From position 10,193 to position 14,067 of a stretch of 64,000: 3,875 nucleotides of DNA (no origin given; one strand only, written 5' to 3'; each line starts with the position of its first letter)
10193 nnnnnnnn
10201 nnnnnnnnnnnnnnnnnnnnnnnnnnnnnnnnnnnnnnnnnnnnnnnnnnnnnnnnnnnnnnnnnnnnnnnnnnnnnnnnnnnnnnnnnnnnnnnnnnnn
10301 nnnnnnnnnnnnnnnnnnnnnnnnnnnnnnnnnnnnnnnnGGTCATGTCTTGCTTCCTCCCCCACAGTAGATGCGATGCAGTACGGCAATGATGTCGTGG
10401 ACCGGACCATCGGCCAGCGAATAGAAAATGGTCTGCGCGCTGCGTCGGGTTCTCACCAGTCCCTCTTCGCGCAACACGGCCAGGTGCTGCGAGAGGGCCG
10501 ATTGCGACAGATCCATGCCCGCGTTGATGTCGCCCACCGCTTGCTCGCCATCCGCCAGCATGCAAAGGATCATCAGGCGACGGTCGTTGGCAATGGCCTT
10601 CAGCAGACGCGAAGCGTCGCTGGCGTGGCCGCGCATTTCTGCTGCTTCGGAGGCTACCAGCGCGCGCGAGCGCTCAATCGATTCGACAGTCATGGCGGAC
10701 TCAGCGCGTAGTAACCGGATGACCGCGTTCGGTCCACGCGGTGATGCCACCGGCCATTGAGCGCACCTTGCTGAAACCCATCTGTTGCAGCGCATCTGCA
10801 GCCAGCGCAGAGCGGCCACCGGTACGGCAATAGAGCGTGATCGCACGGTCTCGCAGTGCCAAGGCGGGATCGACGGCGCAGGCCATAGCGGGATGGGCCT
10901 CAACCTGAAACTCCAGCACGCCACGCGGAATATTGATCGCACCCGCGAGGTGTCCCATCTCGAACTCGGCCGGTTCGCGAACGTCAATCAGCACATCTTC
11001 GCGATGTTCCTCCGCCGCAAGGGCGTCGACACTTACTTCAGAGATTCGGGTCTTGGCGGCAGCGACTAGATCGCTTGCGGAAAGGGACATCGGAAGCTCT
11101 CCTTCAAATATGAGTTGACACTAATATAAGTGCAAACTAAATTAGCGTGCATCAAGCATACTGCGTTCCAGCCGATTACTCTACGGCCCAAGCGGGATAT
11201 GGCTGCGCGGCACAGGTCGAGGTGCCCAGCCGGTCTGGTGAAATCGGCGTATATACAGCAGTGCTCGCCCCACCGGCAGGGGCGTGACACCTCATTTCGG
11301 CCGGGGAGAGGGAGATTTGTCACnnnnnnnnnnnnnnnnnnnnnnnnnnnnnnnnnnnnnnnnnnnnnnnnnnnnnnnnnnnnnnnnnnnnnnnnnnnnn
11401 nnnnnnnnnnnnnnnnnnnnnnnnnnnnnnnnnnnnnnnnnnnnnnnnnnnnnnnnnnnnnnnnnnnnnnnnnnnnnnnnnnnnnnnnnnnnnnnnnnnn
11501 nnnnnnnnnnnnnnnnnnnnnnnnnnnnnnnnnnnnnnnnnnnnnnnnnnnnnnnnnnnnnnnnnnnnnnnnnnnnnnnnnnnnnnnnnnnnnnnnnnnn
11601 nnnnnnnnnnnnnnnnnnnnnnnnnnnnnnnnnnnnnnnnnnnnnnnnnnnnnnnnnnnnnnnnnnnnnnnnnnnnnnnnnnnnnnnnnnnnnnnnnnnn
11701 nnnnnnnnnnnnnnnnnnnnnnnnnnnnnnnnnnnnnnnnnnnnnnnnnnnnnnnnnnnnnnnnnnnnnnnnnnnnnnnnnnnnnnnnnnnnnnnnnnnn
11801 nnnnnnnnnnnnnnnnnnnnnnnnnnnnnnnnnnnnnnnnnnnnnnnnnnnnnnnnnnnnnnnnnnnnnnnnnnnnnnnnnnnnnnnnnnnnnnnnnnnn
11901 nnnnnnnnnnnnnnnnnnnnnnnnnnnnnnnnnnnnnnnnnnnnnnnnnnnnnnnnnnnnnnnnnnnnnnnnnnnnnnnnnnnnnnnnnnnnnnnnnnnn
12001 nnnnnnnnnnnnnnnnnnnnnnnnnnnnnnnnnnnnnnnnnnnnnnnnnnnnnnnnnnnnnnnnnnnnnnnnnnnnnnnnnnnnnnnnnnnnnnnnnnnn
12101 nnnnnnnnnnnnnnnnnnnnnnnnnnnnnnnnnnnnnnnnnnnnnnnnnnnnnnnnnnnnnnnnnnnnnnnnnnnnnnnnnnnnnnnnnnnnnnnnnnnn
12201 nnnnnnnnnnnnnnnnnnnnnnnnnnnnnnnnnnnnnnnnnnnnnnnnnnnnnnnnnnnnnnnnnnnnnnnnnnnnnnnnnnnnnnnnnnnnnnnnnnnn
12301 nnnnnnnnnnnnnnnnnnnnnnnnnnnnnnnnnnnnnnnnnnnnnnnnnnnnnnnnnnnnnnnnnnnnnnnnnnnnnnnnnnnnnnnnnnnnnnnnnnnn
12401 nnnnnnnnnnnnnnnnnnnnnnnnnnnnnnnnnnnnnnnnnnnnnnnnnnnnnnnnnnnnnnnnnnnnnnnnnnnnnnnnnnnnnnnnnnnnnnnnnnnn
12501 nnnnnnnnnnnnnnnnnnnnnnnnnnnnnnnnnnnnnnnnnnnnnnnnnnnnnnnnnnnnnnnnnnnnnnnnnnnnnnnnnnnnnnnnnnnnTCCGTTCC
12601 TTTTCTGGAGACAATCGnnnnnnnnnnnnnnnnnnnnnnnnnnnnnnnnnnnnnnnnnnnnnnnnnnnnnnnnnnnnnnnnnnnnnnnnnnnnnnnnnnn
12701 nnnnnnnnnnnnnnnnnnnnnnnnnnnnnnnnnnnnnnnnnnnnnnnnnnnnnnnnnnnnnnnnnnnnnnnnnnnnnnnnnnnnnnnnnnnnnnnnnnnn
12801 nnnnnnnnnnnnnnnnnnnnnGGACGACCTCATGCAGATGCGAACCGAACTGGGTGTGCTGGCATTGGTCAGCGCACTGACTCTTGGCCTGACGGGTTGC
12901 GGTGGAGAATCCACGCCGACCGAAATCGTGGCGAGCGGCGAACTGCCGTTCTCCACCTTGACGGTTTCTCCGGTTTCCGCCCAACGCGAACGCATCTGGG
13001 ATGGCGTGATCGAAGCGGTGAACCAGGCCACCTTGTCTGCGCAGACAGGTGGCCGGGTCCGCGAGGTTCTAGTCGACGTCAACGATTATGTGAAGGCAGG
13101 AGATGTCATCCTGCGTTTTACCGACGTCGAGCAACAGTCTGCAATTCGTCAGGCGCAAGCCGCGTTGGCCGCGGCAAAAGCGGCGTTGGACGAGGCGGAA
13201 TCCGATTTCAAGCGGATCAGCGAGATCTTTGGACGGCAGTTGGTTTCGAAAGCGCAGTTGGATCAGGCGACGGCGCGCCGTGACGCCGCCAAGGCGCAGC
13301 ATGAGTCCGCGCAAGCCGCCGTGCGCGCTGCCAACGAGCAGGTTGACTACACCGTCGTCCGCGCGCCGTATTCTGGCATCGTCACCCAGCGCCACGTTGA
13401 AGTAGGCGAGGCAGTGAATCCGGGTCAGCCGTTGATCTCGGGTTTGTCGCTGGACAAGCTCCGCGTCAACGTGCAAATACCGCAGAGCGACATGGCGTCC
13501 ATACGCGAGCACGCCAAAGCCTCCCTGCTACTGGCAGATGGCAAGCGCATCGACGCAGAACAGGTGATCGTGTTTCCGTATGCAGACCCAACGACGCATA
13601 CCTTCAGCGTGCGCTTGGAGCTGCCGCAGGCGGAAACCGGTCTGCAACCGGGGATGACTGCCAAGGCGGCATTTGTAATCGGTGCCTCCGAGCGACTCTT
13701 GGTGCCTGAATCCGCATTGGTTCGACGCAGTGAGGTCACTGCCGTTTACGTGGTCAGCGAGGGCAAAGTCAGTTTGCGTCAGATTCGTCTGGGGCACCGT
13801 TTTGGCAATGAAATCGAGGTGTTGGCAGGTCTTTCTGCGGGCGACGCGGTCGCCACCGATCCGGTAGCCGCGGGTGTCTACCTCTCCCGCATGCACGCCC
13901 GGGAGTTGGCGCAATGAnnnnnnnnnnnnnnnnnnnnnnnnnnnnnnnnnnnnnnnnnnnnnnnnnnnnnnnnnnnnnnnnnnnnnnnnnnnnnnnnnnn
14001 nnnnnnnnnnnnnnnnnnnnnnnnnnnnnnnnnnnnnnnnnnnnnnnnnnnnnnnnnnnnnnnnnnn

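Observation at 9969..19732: Persulfide-sensor-controlled 11-gene sulfide module: SQR plus RND exporter and redox relay, without persulfide dioxygenase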

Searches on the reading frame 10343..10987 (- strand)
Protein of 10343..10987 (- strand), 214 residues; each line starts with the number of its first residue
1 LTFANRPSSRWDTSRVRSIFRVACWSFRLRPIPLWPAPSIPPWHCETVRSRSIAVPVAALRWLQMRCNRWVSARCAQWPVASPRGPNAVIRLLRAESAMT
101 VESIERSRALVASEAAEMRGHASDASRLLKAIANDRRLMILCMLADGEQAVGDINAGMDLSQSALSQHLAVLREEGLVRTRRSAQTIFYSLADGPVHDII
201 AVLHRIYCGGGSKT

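Call 4: search_protein_families(library=pfam, proteins=[window:10343-10987:-], max_evalue=0.01)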
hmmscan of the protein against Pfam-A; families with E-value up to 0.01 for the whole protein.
window:10343-10987:- (214 aa): 8 families
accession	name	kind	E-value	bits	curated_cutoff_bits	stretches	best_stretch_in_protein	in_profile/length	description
PF01022.26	HTH_5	-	3.2e-15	56.2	22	1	135-179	2-46/47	Bacterial regulatory protein, arsR family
PF12840.13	HTH_20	-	8.8e-08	32.5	27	1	133-181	2-51/51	Helix-turn-helix domain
PF12802.13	MarR_2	-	1.4e-05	25.6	27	1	138-184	8-56/61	MarR family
PF09339.16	HTH_IclR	-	0.00026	21.1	22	1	135-181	3-51/52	IclR helix-turn-helix domain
PF24037.1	DUF7346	-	0.001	19.6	28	1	121-192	56-128/139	Family of unknown function (DUF7346)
PF01638.23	HxlR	-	0.002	18.4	20.8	1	137-185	7-56/91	HxlR-like helix-turn-helix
PF02082.26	Rrf2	-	0.0023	18.5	30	0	138-182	12-57/132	Iron-dependent Transcriptional regulator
PF13463.12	HTH_27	-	0.0048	17.6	22.2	0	138-191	6-64/68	Winged helix DNA-binding domain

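Call 6: search_protein_families(library=ncbifam, proteins=[window:10343-10987:-], max_evalue=0.001)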
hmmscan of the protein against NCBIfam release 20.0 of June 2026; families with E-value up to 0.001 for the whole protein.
window:10343-10987:- (214 aa): 11 families
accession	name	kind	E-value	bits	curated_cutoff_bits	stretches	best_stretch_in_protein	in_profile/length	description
NF033788.1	HTH_metalloreg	subfamily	2.1e-25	88.3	55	1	126-200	2-77/77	metalloregulator ArsR/SmtB family transcription factor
NF040642.1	sulf_sens_BigR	equivalog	2.9e-25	88.2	155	1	117-208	2-93/95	sulfite-sensing transcriptional repressor BigR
NF033789.1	repress_SdpR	subfamily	6.3e-16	58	100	1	129-204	2-77/79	autorepressor SdpR family transcription factor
NF045707.1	Dbac_1936_reg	equivalog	4e-13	49.2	115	1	124-206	6-88/99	ArsR/SmtB-type metalloregulator TsoR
NF047906.1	CdPbTransRegCmtR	equivalog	6.9e-11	42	150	1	125-203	11-89/104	Cd(II)/Pb(II)-sensing metalloregulatory transcriptional regulator CmtR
NF007528.0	PRK10141.1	subfamily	3.2e-10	39.9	97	1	127-192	8-74/117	metalloregulator ArsR/SmtB family transcription factor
NF041413.1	ArsR_Rv2640c_fam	equivalog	8.7e-09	35.8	155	1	122-205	29-115/118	Rv2640c family ArsR-like transcriptional regulator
TIGR01884.1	cas_HTH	subfamily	1.2e-06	28.1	60.2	1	106-181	113-189/202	CRISPR-associated CARF protein Csa3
NF052532.1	TransRegPagRBaca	equivalog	1.7e-06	28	170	1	124-206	16-98/99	transcriptional repressor PagR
NF053755.1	MsvR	equivalog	3.8e-06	26.8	220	1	128-182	6-60/236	transcriptional factor MsvR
NF053602.1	Phr_regulator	exception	0.00052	19.6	320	1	125-181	2-58/191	heat shock transcription regulator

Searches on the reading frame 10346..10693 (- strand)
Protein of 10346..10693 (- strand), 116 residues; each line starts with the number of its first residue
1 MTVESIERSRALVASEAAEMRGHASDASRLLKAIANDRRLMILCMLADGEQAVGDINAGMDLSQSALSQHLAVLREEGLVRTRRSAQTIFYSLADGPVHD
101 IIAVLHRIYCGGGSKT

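Call 53: search_solved_structures(query=window:10346-10693:-, max_evalue=0.00001, show_alignments=3)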
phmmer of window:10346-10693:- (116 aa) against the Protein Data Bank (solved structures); distinct sequences matched with E-value up to 0.00001: 25.
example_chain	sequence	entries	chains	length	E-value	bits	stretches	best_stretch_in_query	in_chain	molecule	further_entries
4k2e_A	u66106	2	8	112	5.4e-29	103.7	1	18-111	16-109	Transcriptional activator HlyU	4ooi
5znx_A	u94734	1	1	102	1.3e-25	92.8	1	15-110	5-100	Transcriptional activator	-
3jth_A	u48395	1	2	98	2.9e-25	91.7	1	19-110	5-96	Transcription activator HlyU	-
13ct_A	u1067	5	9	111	6.5e-22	80.9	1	6-112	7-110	Transcriptional regulator, ArsR family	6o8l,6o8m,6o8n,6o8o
6o8k_A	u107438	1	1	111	1.3e-21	80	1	12-112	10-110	Transcriptional regulator, ArsR family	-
3cuo_A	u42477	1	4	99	2.2e-19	72.8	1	15-110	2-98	Uncharacterized HTH-type transcriptional regulator ygaV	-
3pqj_A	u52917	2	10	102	2.2e-18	69.6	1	19-111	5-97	Biofilm growth-associated repressor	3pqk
4omy_A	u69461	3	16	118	1.1e-17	67.4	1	20-111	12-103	NolR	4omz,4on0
2lkp_A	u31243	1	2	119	1.4e-09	41.3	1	24-102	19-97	HTH-type transcriptional regulator NmtR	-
6jmi_A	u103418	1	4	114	2.5e-09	40.5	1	29-109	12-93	Uncharacterized HTH-type transcriptional regulator Rv0081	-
7p6f_AAA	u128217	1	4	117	2.9e-09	40.4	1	25-96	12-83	Transcriptional regulator SrnR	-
2kko_A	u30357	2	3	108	5.3e-09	39.5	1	26-105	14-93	POSSIBLE TRANSCRIPTIONAL REGULATORY PROTEIN (POSSIBLY ARSR-FAMILY) | Possible transcriptional regulatory arsR-family protein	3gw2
8qkf_A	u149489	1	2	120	1.1e-08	38.5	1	18-102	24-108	ArsR family transcriptional regulator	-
1r22_A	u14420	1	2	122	3.6e-08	36.8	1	9-103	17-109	Transcriptional repressor smtB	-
2kjb_A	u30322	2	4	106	5.1e-08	36.3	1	27-100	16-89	CzrA protein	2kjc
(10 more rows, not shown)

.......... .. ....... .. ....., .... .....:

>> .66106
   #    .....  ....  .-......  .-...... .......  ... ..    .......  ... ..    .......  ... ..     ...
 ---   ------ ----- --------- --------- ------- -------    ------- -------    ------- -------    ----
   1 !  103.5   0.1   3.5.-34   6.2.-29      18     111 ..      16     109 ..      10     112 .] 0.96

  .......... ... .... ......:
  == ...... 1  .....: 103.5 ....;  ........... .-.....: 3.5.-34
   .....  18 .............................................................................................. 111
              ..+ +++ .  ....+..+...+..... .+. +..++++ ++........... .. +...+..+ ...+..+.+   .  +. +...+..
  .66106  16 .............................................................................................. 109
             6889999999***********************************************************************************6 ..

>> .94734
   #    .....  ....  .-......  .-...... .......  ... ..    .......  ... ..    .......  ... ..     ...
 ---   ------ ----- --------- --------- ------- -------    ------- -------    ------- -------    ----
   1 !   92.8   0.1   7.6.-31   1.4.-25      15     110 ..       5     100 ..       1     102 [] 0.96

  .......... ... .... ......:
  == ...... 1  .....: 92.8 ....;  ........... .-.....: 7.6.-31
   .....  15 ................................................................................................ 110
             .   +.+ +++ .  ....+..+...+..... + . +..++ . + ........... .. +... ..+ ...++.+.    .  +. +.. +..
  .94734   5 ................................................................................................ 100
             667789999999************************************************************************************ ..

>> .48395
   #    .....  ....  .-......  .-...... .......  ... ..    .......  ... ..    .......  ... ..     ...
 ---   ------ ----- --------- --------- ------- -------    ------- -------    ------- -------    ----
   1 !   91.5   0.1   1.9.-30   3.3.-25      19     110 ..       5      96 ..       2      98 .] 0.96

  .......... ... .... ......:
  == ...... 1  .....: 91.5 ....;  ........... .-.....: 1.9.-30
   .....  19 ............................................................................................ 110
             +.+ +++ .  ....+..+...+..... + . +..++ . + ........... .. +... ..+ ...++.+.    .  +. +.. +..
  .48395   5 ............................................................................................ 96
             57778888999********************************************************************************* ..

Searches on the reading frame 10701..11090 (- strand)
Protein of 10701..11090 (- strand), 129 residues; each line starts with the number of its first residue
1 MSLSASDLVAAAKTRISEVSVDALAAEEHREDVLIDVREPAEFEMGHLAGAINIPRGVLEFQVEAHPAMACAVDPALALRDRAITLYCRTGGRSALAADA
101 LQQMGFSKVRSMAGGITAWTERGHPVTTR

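Call 4: search_protein_families(library=pfam, proteins=[window:10701-11090:-], max_evalue=0.01)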
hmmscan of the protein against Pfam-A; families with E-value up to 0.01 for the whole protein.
window:10701-11090:- (129 aa): 1 family
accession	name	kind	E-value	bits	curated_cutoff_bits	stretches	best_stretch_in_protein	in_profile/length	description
PF00581.25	Rhodanese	-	8e-20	71.6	22.2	1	22-121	3-101/102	Rhodanese-like domain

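Call 6: search_protein_families(library=ncbifam, proteins=[window:10701-11090:-], max_evalue=0.001)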
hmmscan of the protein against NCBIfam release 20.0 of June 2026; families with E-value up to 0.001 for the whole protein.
window:10701-11090:- (129 aa): 18 families
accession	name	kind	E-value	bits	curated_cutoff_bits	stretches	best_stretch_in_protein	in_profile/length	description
NF006444.0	PRK08762.1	equivalog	2.6e-24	85.6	449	1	7-127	5-115/387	molybdopterin-synthase adenylyltransferase MoeB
NF045521.1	rhoda_near_glyco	subfamily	2e-15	56.8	145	1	10-127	11-116/144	rhodanese homology domain-containing protein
NF005902.0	PRK07878.1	equivalog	1.3e-14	53.9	647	1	10-122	283-384/392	adenylyltransferase/sulfurtransferase MoeZ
NF005646.0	PRK07411.1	equivalog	1e-11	44.6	633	1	10-122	275-382/390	molybdopterin-synthase adenylyltransferase MoeB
NF001133.1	PRK00142.1-1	equivalog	3.8e-10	39.7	170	1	11-122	103-206/229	oxygen-dependent tRNA uridine(34) hydroxylase TrhO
NF001195.0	PRK00162.1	equivalog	4.8e-10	39.7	102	1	22-123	11-100/108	thiosulfate sulfurtransferase GlpE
NF008750.0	PRK11784.1-2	equivalog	1.2e-09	37.7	241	1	27-55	11-39/346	tRNA 2-selenouridine(34) synthase MnmH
NF007627.0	PRK10287.1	equivalog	1.4e-09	38.1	102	1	32-116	21-94/104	thiosulfate sulfurtransferase PspE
TIGR02981.1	phageshock_pspE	exception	2.3e-09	37.5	126.3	1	32-116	19-92/101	thiosulfate sulfurtransferase PspE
NF008752.0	PRK11784.1-4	equivalog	2.9e-09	36.2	266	1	22-55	9-42/357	tRNA 2-selenouridine(34) synthase MnmH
NF045694.1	seleno_TsoB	exception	1.7e-08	33.1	805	1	20-128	50-158/572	rhodanese/DsbD fusion-like selenoprotein TsoB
NF041203.1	rhodanese_LYCAU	equivalog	4e-08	33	115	1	10-128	14-125/126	rhodanese-related (seleno)protein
TIGR03167.1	tRNA_sel_U_synt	equivalog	6.8e-08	32.3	219.75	1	31-55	2-26/311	tRNA 2-selenouridine(34) synthase MnmH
TIGR04568.1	arch_SelU_Nterm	equivalog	2.5e-05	24.2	200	0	20-55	92-127/215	selenouridine synthase SelU-like subunit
TIGR04271.1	ThiI_C_thiazole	equivalog_domain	5.1e-05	23.3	70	1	20-110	15-97/101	thiazole biosynthesis protein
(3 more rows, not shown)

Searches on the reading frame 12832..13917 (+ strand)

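Call 4: search_protein_families(library=pfam, proteins=[window:12832-13917:+], max_evalue=0.01)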
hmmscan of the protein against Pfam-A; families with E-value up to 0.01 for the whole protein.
window:12832-13917:+ (361 aa): 5 families
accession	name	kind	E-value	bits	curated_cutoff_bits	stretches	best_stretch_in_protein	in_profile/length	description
PF16576.10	HlyD_D23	-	9.3e-23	81.1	30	1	64-277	18-214/214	Barrel-sandwich domain of CusB or HlyD membrane-fusion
PF13437.12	HlyD_3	-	1.2e-16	61.8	22.2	1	175-274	1-106/106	HlyD family secretion protein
PF13533.13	Biotin_lipoyl_2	-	2.1e-11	43.8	29.8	1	67-96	2-31/32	Biotin-lipoyl like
PF00364.28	Biotin_lipoyl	-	1.4e-07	31.7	22.1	0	66-95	43-72/73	Biotin-requiring enzyme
PF05896.17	NQRA_N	-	0.004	17.8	25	0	160-203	15-58/94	NqrA N-terminal barrel-sandwich hybrid domain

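Call 6: search_protein_families(library=ncbifam, proteins=[window:12832-13917:+], max_evalue=0.001)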
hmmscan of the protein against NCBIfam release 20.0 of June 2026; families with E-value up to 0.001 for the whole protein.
window:12832-13917:+ (361 aa): 30 families (the best 25 are shown)
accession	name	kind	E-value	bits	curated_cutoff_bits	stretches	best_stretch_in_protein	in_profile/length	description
TIGR01730.1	RND_mfp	subfamily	1.4e-69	234.5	94.9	1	43-345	4-310/322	efflux RND transporter periplasmic adaptor subunit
TIGR00999.1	8a0102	subfamily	1.3e-47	162.2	319.3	1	85-343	2-265/271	CzcB/NccB family metal efflux transporter periplasmic adaptor subunit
NF008589.1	PRK11556.1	equivalog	3.7e-24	85.4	391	1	58-345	77-376/392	MdtA/MuxA family multidrug efflux RND transporter periplasmic adaptor subunit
NF007132.1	PRK09578.1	equivalog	9.5e-24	83.9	512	1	9-347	11-366/396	MexX/AxyX family multidrug efflux RND transporter periplasmic adaptor subunit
NF033138.2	RND-peri-MexC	equivalog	5.8e-23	81.6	625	1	14-346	13-361/375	MexC family multidrug efflux RND transporter periplasmic adaptor subunit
NF008606.0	PRK11578.1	equivalog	7.6e-23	81.2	342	1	39-343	35-363/371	macrolide transporter subunit MacA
NF011604.1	PRK15030.1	equivalog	7.6e-21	74.5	765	1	8-341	11-360/397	multidrug efflux RND transporter periplasmic adaptor subunit AcrA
NF000272.2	OqxA_adapt_sub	exception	1.6e-19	70.1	835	1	38-198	42-200/391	multidrug efflux RND transporter periplasmic adaptor subunit OqxA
TIGR00998.1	8a0101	subfamily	5.8e-19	68.2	390.8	3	157-232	188-263/334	EmrA/EmrK family multidrug efflux transporter periplasmic adaptor subunit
NF007362.0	PRK09859.1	equivalog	3.9e-18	65.7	738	1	19-341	17-356/385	multidrug transporter subunit MdtE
NF033834.1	RND_adapt_MexA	exception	1.8e-15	57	750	1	11-344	13-348/373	multidrug efflux RND transporter periplasmic adaptor subunit MexA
NF007785.0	PRK10476.1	equivalog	3.1e-15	55.9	376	2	142-230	177-265/347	multidrug transporter subunit MdtN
NF007850.1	PRK10559.1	equivalog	7.5e-15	54.8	400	1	70-230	45-204/303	p-hydroxybenzoic acid efflux pump subunit AaeA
NF045680.1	DiMtlExpIhpB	equivalog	2.1e-14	53.3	450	1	168-341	132-307/326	divalent metal ion exporter adaptor subunit IhpB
NF007303.0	PRK09783.1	subfamily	4.5e-13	48.4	390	1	149-342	191-386/414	copper/silver efflux system membrane fusion protein CusB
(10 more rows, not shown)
